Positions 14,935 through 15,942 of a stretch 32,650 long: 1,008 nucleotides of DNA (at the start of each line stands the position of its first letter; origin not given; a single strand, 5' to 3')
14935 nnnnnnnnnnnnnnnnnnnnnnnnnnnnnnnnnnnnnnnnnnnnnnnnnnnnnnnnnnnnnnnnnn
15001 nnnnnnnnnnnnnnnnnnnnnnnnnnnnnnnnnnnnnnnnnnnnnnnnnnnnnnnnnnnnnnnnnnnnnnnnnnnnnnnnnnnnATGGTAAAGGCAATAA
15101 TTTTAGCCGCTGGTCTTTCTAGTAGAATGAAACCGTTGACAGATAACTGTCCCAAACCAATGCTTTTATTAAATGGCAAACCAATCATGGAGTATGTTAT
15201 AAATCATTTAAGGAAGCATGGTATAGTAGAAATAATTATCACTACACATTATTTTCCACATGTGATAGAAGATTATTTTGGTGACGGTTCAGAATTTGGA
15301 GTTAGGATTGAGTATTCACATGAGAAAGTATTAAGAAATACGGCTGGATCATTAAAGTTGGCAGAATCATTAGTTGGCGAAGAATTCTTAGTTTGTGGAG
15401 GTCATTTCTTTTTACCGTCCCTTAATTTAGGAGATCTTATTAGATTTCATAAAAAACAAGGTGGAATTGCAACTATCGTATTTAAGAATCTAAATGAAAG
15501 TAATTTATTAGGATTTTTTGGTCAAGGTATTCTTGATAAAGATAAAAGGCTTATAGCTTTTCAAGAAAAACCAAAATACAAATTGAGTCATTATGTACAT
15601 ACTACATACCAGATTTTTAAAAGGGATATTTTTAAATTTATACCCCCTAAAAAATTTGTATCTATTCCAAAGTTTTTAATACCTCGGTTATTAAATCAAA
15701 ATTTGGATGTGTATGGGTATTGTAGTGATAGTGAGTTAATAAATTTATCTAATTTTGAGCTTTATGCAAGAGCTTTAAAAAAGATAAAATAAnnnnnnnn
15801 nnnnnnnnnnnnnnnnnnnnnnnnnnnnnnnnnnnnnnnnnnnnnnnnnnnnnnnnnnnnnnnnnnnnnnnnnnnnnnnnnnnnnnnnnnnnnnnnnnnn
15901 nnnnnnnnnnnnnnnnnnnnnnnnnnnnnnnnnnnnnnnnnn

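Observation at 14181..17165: Candidate undescribed nucleotide-modifying system: PadR + small protein | nucleotidyltransferase + viperin-like radical SAM (CX5CX2C) | convergent Nudix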

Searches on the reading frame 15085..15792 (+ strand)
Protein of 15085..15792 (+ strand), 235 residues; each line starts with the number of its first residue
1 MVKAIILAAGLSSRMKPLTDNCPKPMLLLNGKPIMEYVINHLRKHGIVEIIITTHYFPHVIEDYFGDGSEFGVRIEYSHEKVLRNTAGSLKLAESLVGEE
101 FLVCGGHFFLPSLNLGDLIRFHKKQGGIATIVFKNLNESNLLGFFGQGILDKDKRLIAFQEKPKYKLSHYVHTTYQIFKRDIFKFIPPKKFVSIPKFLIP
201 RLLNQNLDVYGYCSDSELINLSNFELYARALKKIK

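Call 3: search_protein_families(library=pfam, proteins=[window:15085-15792:+], max_evalue=0.01)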
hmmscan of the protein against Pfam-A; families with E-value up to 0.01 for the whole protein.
window:15085-15792:+ (235 aa): 3 families
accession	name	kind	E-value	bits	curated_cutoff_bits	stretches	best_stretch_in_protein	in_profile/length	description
PF00483.29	NTP_transferase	-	2.7e-31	109.5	21.2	1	3-188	1-195/245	Nucleotidyl transferase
PF12804.13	NTP_transf_3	-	1.7e-10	41.7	27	1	4-63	1-54/160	MobA-like NTP transferase domain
PF01128.25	IspD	-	0.0025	18.1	27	1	2-52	1-48/221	2-C-methyl-D-erythritol 4-phosphate cytidylyltransferase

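Call 4: search_protein_families(library=ncbifam, proteins=[window:15085-15792:+], max_evalue=0.01)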
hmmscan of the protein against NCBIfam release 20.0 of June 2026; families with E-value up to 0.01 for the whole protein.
window:15085-15792:+ (235 aa): 38 families (the best 25 are shown)
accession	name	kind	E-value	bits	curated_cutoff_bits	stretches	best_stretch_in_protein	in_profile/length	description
NF052502.1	man1P_GTase_Rv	exception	6.1e-36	124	440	1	3-222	2-218/352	mannose-1-phosphate guanylyltransferase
NF045761.1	NAMPUrTaseMurU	equivalog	4.5e-32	111.7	250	1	2-186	1-181/226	N-acetylmuramate alpha-1-phosphate uridylyltransferase MurU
TIGR03992.1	Arch_glmU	subfamily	6.4e-29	101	292.1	1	3-186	2-176/393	bifunctional sugar-1-phosphate nucleotidylyltransferase/acetyltransferase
NF049965.1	GlMnHpPGnyltfHddC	equivalog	4.1e-25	88.7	300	1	3-198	2-187/221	D-glycero-D-manno-heptose 1-phosphate guanosyltransferase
NF041313.1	UDPGP_AglF_Halo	equivalog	6.8e-24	84.6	400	1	3-184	2-180/234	UTP--glucose-1-phosphate uridylyltransferase AglF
TIGR01208.1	rmlA_long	equivalog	1.7e-20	73.3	320.25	1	3-186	1-182/353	glucose-1-phosphate thymidylyltransferase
TIGR01207.1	rmlA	equivalog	7.1e-16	58.2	360.65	1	3-184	1-181/286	glucose-1-phosphate thymidylyltransferase RfbA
TIGR02623.1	G1P_cyt_trans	equivalog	1.4e-15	57.5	300.25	2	2-66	1-65/255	glucose-1-phosphate cytidylyltransferase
NF045697.1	MurNAcPUrMurU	equivalog_domain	5.5e-14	52.1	370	1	5-102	1-98/229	N-acetylmuramate alpha-1-phosphate uridylyltransferase MurU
NF041173.1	Sug_nt_acttase_Thmprot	equivalog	5.7e-14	51.9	600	1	3-186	2-176/405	bifunctional sugar-1-phosphate nucleotidylyltransferase/acetyltransferase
TIGR01099.1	galU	equivalog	8.7e-14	51.7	326.8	1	3-81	3-81/261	UTP--glucose-1-phosphate uridylyltransferase GalU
NF003670.0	PRK05293.1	equivalog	3.8e-12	45.8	470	1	4-212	7-236/382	glucose-1-phosphate adenylyltransferase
NF009928.0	PRK13389.1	equivalog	4.7e-12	45.7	548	1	3-76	10-83/302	UTP--glucose-1-phosphate uridylyltransferase GalU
NF012024.0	PRK15480.1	equivalog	1.4e-11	44.1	588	1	2-184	4-185/292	glucose-1-phosphate thymidylyltransferase RfbA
TIGR02091.1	glgC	equivalog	5.8e-10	38.8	424.9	1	3-166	2-179/364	glucose-1-phosphate adenylyltransferase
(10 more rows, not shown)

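Call 6: search_protein_families(library=padloc, proteins=[window:15085-15792:+], max_evalue=0.01)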
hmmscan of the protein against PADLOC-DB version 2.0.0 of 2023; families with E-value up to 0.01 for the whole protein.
window:15085-15792:+ (235 aa): 0 families

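Call 27: search_solved_structures(query=window:15085-15792:+, max_evalue=0.00001, show_alignments=2)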
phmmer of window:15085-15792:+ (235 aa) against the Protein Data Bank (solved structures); distinct sequences matched with E-value up to 0.00001: 51.
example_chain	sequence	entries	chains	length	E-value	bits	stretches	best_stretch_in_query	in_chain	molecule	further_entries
8x7s_B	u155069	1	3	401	3.4e-37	131.7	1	2-232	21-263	UTP--glucose-1-phosphate uridylyltransferase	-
4y7t_A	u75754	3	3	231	9.1e-19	71.4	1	3-109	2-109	Nucleotidyl transferase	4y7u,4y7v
7whr_B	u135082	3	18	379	1.8e-18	70.4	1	3-205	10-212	Nucleotidyl transferase family protein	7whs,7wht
7x8j_A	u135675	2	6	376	1e-16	64.7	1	2-200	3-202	Mannose-1-phosphate guanylyltransferase 1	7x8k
8yre_D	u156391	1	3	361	1.2e-16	64.5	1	3-200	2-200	Mannose-1-phosphate guanylyltransferase 1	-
8hhd_A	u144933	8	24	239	2.3e-15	60.2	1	2-133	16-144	Nucleotidyl transferase | N-acetylmuramate alpha-1-phosphate uridylyltransferase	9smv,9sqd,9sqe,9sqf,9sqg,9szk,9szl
7d72_K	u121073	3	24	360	2.4e-15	60.2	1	3-200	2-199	Mannose-1-phosphate guanyltransferase beta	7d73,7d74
1jyk_A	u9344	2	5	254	3.9e-15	59.5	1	2-120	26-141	CTP:phosphocholine Cytidylyltransferase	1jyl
1mc3_A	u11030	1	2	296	6.5e-13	52.2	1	2-184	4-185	GLUCOSE-1-PHOSPHATE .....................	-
3hl3_A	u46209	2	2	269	3.2e-12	50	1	2-189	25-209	Glucose-1-phosphate thymidylyltransferase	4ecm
1lvw_A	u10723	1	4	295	3.6e-12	49.8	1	2-177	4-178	glucose-1-phosphate thymidylyltransferase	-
1h5s_D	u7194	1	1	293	3.1e-11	46.7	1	2-185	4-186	Glucose-1-phosphate thymidylyltransferase 1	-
5ify_A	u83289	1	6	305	3.2e-11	46.7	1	3-182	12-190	Glucose-1-phosphate thymidylyltransferase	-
1h5r_B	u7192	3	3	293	3.3e-11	46.6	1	2-185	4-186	GLUCOSE-1-PHOSPHATE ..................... | Glucose-1-phosphate thymidylyltransferase 1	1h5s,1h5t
1h5r_A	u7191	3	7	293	3.3e-11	46.6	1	2-185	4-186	GLUCOSE-1-PHOSPHATE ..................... | Glucose-1-phosphate thymidylyltransferase 1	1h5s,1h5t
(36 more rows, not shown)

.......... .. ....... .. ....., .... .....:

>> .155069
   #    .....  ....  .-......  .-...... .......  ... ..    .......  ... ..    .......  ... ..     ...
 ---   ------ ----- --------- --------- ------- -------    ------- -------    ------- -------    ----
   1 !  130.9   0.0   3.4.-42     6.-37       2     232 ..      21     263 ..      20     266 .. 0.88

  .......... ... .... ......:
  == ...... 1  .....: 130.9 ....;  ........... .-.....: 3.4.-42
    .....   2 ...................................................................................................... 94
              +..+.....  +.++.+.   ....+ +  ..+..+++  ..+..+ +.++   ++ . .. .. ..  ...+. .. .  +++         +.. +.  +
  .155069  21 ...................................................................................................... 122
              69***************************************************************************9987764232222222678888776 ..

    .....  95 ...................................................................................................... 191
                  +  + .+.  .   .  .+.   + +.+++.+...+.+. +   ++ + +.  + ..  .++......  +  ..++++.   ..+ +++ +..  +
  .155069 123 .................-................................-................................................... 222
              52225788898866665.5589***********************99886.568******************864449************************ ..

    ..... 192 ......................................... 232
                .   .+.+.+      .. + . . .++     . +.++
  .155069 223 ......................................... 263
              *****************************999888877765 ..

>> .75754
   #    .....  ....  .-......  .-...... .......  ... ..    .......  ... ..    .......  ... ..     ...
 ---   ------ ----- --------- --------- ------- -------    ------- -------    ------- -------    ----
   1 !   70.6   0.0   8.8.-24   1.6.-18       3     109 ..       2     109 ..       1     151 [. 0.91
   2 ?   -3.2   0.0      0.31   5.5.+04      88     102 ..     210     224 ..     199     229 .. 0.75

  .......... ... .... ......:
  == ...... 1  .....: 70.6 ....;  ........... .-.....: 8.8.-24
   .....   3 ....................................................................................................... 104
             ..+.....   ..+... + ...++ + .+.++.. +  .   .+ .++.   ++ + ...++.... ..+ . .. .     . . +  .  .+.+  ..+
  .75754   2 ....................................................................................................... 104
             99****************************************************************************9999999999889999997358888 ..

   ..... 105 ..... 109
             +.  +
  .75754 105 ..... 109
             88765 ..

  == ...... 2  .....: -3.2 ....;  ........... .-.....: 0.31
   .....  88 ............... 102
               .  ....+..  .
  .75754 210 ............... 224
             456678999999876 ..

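Call 50: find_homologous_proteins(query=window:15085-15792:+, max_evalue=1e-20)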
Query window:15085-15792:+ (235 aa): 279 proteins with E <= 1e-20 among 1284 candidates; the best 120 are listed.
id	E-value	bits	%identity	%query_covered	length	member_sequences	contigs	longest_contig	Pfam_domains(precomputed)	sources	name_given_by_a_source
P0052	1.6e-153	527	100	100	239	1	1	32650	PF00483.30,PF12804.14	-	-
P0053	2.4e-90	320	61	100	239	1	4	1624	PF00483.30,PF12804.14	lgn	-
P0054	8.8e-89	315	62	98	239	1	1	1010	PF00483.30,PF12804.14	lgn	-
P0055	5.8e-88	313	61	98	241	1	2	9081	PF00483.30,PF12804.14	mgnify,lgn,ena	mgnify:CR=1 FL=1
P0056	1.0e-86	309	59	100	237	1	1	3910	PF00483.30,PF12804.14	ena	-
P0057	2.1e-85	304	60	98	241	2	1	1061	PF00483.30,PF12804.14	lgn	-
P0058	7.6e-85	302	60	98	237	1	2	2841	PF00483.30,PF12804.14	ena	-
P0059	5.3e-83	296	59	100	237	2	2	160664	PF00483.30,PF12804.14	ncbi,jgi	ncbi:MAG: nucleotidyltransferase family protein [Patescibacteria group bacterium]|jgi:NDP-sugar pyro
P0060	1.5e-76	275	56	97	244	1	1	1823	PF00483.30,PF12804.14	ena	-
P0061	2.6e-73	265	55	92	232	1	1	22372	PF00483.30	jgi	-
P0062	2.7e-72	261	60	87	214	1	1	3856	PF00483.30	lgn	-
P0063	5.1e-69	251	52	97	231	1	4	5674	PF00483.30,PF12804.14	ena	-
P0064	1.1e-68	250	50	100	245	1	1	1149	PF00483.30,PF12804.14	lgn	-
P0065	2.5e-68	248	50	99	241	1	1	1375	PF00483.30,PF12804.14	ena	-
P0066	3.3e-68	248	50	100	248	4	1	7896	PF00483.30,PF12804.14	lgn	-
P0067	6.8e-68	247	51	99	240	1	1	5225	PF00483.30,PF12804.14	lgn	-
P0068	1.2e-67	246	49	99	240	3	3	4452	PF00483.30,PF12804.14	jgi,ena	-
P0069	2.6e-66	242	50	99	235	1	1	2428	PF00483.30,PF12804.14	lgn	-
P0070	1.8e-65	239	52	100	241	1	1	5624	PF00483.30,PF12804.14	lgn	-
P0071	3.4e-64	235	46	97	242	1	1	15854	PF00483.30,PF12804.14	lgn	-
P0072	2.2e-62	229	48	98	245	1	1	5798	PF00483.30,PF12804.14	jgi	jgi:mannose-1-phosphate guanylyltransferase/phosphomannomutase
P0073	7.7e-62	227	48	97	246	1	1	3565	PF00483.30,PF12804.14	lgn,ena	-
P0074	9.0e-62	227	49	99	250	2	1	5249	PF00483.30,PF12804.14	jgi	-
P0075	3.9e-61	225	47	97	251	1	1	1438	PF00483.30,PF12804.14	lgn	-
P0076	4.4e-61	225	45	100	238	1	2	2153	PF00483.30,PF12804.14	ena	-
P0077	1.9e-60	223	48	97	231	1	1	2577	PF00483.30,PF12804.14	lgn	-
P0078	3.0e-60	222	54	78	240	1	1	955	PF00483.30,PF12804.14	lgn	-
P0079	6.7e-60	221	44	99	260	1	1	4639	PF00483.30,PF12804.14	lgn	-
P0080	5.6e-58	215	45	98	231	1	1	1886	PF00483.30,PF12804.14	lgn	-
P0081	3.4e-56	209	47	98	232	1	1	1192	PF00483.30,PF12804.14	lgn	-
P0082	2.0e-55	206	46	99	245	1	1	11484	PF00483.30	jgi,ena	-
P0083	1.1e-52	197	41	96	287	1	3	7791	PF00483.30,PF12804.14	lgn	-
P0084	1.1e-51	194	53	71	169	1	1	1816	PF00483.30,PF12804.14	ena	-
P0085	3.3e-50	189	63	59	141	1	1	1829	PF00483.30,PF12804.14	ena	-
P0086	1.4e-49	187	43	98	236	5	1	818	PF00483.30,PF12804.14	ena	-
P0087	3.5e-41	160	39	99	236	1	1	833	PF00483.30,PF12804.14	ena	-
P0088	2.5e-40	157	41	95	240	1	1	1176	PF00483.30,PF12804.14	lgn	-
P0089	1.2e-39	154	36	97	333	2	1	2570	PF00483.30,PF00132.31,PF25087.2,PF25084.2,PF24894.2,PF12804.14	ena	-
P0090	2.2e-39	154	38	100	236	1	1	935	PF00483.30,PF12804.14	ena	-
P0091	6.1e-39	152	38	97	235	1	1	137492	PF00483.30,PF12804.14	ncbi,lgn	-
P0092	3.4e-37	147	40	90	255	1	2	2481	PF00483.30,PF12804.14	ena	-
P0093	6.3e-37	146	34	99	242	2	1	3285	PF00483.30,PF12804.14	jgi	jgi:NDP-sugar pyrophosphorylase family protein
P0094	8.0e-37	145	39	97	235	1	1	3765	PF00483.30,PF12804.14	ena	-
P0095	9.3e-36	142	38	98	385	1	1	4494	PF00483.30,PF00132.31,PF25087.2,PF25084.2,PF12804.14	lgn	-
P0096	2.0e-35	141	50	60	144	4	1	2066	PF00483.30,PF12804.14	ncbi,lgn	-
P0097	5.3e-35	139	38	97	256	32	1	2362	PF00483.30,PF12804.14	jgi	jgi:NDP-sugar pyrophosphorylase family protein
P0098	3.3e-34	137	50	60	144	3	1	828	PF00483.30,PF12804.14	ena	-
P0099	9.3e-34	135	35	100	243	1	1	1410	PF00483.30,PF12804.14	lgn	-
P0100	2.9e-33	134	34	95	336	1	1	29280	PF00483.30,PF25087.2,PF12804.14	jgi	jgi:mannose-1-phosphate guanylyltransferase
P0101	2.0e-32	131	34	98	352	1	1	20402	PF00483.30,PF00571.34,PF12804.14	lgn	-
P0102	2.4e-32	131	42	69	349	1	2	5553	PF00483.30,PF00571.34,PF12804.14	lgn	-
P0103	1.2e-31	128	40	69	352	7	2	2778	PF00483.30,PF00571.34,PF12804.14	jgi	-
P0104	1.9e-31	128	41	69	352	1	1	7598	PF00483.30,PF00571.34,PF12804.14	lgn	-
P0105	2.1e-31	128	40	70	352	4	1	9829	PF00483.30,PF00571.34,PF12804.14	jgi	-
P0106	2.1e-31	128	35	99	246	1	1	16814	PF00483.30,PF12804.14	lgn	-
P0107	3.3e-31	127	35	98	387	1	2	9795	PF00483.30,PF00132.31,PF25087.2,PF12804.14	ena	-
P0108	5.5e-31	126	35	98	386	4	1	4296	PF00483.30,PF00132.31,PF25087.2,PF12804.14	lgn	-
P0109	9.2e-31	125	37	98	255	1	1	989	PF00483.30,PF12804.14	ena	-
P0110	1.1e-30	125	34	98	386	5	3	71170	PF00483.30,PF00132.31,PF25087.2,PF12804.14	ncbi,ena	-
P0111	1.3e-30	125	34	99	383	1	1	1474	PF00483.30,PF00132.31,PF25087.2,PF12804.14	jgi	jgi:mannose-1-phosphate guanylyltransferase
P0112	1.4e-30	125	35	100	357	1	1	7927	PF00483.30,PF00571.34,PF12804.14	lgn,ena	-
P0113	1.4e-30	125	37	88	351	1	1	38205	PF00483.30,PF00571.34,PF12804.14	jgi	jgi:dTDP-glucose pyrophosphorylase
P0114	1.4e-30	125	40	69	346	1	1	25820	PF00483.30,PF00571.34,PF12804.14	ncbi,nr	ncbi:nucleotidyltransferase family protein [Candidatus Puniceispirillum sp.]|nr:nucleotidyltransfera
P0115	1.5e-30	125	34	98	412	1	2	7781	PF00483.30,PF00132.31,PF25087.2,PF25084.2,PF12804.14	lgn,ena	-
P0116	1.7e-30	125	37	80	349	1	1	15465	PF00483.30,PF00571.34,PF12804.14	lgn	-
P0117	1.8e-30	124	33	99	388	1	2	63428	PF00483.30,PF00132.31,PF25087.2,PF25084.2,PF12804.14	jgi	-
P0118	1.9e-30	124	42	67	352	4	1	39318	PF00483.30,PF00571.34,PF12804.14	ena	-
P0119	3.5e-30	124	33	96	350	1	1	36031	PF00483.30,PF00571.34,PF12804.14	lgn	-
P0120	3.6e-30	124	40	69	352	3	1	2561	PF00483.30,PF00571.34,PF12804.14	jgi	-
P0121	4.0e-30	123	33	98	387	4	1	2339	PF00483.30,PF00132.31,PF25087.2,PF25084.2,PF12804.14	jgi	jgi:mannose-1-phosphate guanylyltransferase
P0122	4.6e-30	123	32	99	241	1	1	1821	PF00483.30,PF12804.14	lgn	-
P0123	5.3e-30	123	33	98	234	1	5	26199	PF00483.30,PF12804.14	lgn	-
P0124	5.4e-30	123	40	69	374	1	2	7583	PF00483.30,PF00571.34,PF12804.14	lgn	-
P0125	5.8e-30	123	37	85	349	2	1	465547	PF00483.30,PF00571.34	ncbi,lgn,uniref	ncbi:nucleotidyltransferase family protein [Brassicibacter mesophilus]|uniref:nucleotidyltransferase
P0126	6.3e-30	123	35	95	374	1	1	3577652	PF00483.30,PF00132.31,PF25087.2,PF25084.2,PF12804.14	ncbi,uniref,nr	ncbi:sugar phosphate nucleotidyltransferase [Vibrio maritimus]|uniref:sugar phosphate nucleotidyltra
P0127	6.3e-30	123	35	95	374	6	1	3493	PF00483.30,PF00132.31,PF25087.2,PF25084.2,PF12804.14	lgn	-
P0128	6.9e-30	123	36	82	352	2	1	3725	PF00483.30,PF00571.34,PF12804.14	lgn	-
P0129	8.4e-30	122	35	97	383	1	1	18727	PF00483.30,PF25087.2,PF12804.14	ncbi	-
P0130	1.1e-29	122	36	82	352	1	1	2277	PF00483.30,PF00571.34,PF12804.14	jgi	jgi:dTDP-glucose pyrophosphorylase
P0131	1.3e-29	122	37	81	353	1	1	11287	PF00483.30,PF00571.34,PF12804.14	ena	-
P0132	1.3e-29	122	39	69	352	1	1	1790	PF00483.30,PF00571.34,PF12804.14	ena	-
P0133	2.1e-29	121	32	99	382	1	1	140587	PF00483.30,PF00132.31,PF25087.2,PF25084.2,PF12804.14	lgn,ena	-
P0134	2.3e-29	121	34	100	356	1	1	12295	PF00483.30,PF00571.34,PF12804.14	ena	-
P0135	3.1e-29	120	35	95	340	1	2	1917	PF00483.30,PF14602.13,PF00132.31,PF25087.2,PF12804.14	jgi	jgi:mannose-1-phosphate guanylyltransferase/mannose-1-phosphate guanylyltransferase/phosphomannomuta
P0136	3.4e-29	120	35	95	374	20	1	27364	PF00483.30,PF00132.31,PF25087.2,PF25084.2,PF12804.14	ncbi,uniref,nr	ncbi:NDP-sugar synthase [Vibrio mediterranei]|uniref:NDP-sugar synthase n=1 Tax=Vibrio mediterranei 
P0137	3.6e-29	120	32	99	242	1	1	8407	PF00483.30,PF12804.14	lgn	-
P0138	4.4e-29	120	33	99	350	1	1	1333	PF00483.30,PF00571.34,PF12804.14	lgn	-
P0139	4.4e-29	120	31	99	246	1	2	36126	PF00483.30,PF12804.14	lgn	-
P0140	6.1e-29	120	35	82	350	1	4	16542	PF00483.30,PF00571.34,PF12804.14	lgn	-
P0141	7.7e-29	119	33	98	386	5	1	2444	PF00483.30,PF00132.31,PF25087.2,PF12804.14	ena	-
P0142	7.9e-29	119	35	83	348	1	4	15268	PF00483.30,PF00571.34,PF12804.14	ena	-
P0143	8.5e-29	119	35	87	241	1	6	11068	PF00483.30,PF12804.14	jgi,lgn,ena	-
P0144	8.8e-29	119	31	99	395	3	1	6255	PF00483.30,PF00132.31,PF25087.2,PF25084.2,PF12804.14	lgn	-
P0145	8.8e-29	119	33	97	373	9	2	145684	PF00483.30,PF00571.34,PF12804.14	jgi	jgi:dTDP-glucose pyrophosphorylase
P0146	8.9e-29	119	39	69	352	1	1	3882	PF00483.30,PF00571.34,PF12804.14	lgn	-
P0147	9.4e-29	119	39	69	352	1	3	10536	PF00483.30,PF00571.34,PF12804.14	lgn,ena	-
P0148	9.9e-29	119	34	97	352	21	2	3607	PF00483.30,PF00571.34,PF12804.14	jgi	jgi:dTDP-glucose pyrophosphorylase/predicted transcriptional regulator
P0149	1.3e-28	118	36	92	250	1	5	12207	PF00483.30,PF12804.14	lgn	-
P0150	1.5e-28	118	33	94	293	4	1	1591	PF00483.30,PF12804.14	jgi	jgi:NDP-sugar pyrophosphorylase family protein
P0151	1.6e-28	118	35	97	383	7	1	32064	PF00483.30,PF00132.31,PF25087.2,PF25084.2,PF12804.14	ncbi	-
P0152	1.7e-28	118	34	97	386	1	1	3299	PF00483.30,PF00132.31,PF25087.2,PF25084.2,PF12804.14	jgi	jgi:mannose-1-phosphate guanylyltransferase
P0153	1.9e-28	118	33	97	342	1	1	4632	PF00483.30,PF00571.34,PF12804.14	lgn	-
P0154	2.0e-28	118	37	80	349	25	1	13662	PF00483.30,PF00571.34,PF12804.14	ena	-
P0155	2.4e-28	118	32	97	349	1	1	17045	PF00483.30,PF00571.34,PF12804.14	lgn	-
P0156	2.7e-28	117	32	96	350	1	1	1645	PF00483.30,PF00571.34,PF12804.14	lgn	-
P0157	3.1e-28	117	39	69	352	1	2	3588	PF00483.30,PF00571.34,PF12804.14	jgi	jgi:dTDP-glucose pyrophosphorylase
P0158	3.7e-28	117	37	69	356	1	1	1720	PF00483.30,PF00571.34,PF12804.14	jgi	jgi:dTDP-glucose pyrophosphorylase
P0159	4.5e-28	117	32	99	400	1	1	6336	PF00483.30,PF00132.31,PF12804.14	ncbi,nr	ncbi:MAG: NDP-sugar synthase [Massilia sp.]|nr:NDP-sugar synthase [Massilia sp.]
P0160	5.2e-28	116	32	99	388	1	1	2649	PF00483.30,PF00132.31,PF25087.2,PF25084.2,PF12804.14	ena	-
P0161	7.7e-28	116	31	99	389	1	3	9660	PF00483.30,PF00132.31,PF25087.2,PF25084.2,PF24894.2,PF12804.14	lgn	-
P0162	7.8e-28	116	34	97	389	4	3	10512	PF00483.30,PF00132.31,PF25087.2,PF12804.14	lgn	-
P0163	1.0e-27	116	39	68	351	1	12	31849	PF00483.30,PF00571.34,PF12804.14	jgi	jgi:dTDP-glucose pyrophosphorylase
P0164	1.0e-27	115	35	100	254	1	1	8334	PF00483.30,PF12804.14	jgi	jgi:mannose-1-phosphate guanylyltransferase / phosphomannomutase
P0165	1.1e-27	115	34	84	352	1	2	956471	PF00483.30,PF00571.34,PF12804.14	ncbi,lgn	ncbi:MAG: nucleotidyltransferase family protein [Emcibacteraceae bacterium]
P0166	1.1e-27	115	37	82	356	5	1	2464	PF00483.30,PF00571.34,PF12804.14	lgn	-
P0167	1.2e-27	115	34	97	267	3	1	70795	PF00483.30,PF12804.14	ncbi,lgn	ncbi:UTP--glucose-1-phosphate uridylyltransferase [subsurface metagenome]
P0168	1.2e-27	115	33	90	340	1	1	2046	PF00483.30,PF25087.2,PF12804.14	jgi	jgi:mannose-1-phosphate guanylyltransferase/mannose-1-phosphate guanylyltransferase/phosphomannomuta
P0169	1.3e-27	115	34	83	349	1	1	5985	PF00483.30,PF00571.34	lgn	-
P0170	1.5e-27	115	36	89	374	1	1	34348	PF00483.30,PF00132.31,PF25087.2,PF25084.2,PF12804.14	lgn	-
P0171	1.7e-27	115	33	89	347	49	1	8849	PF00483.30,PF00571.34,PF12804.14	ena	-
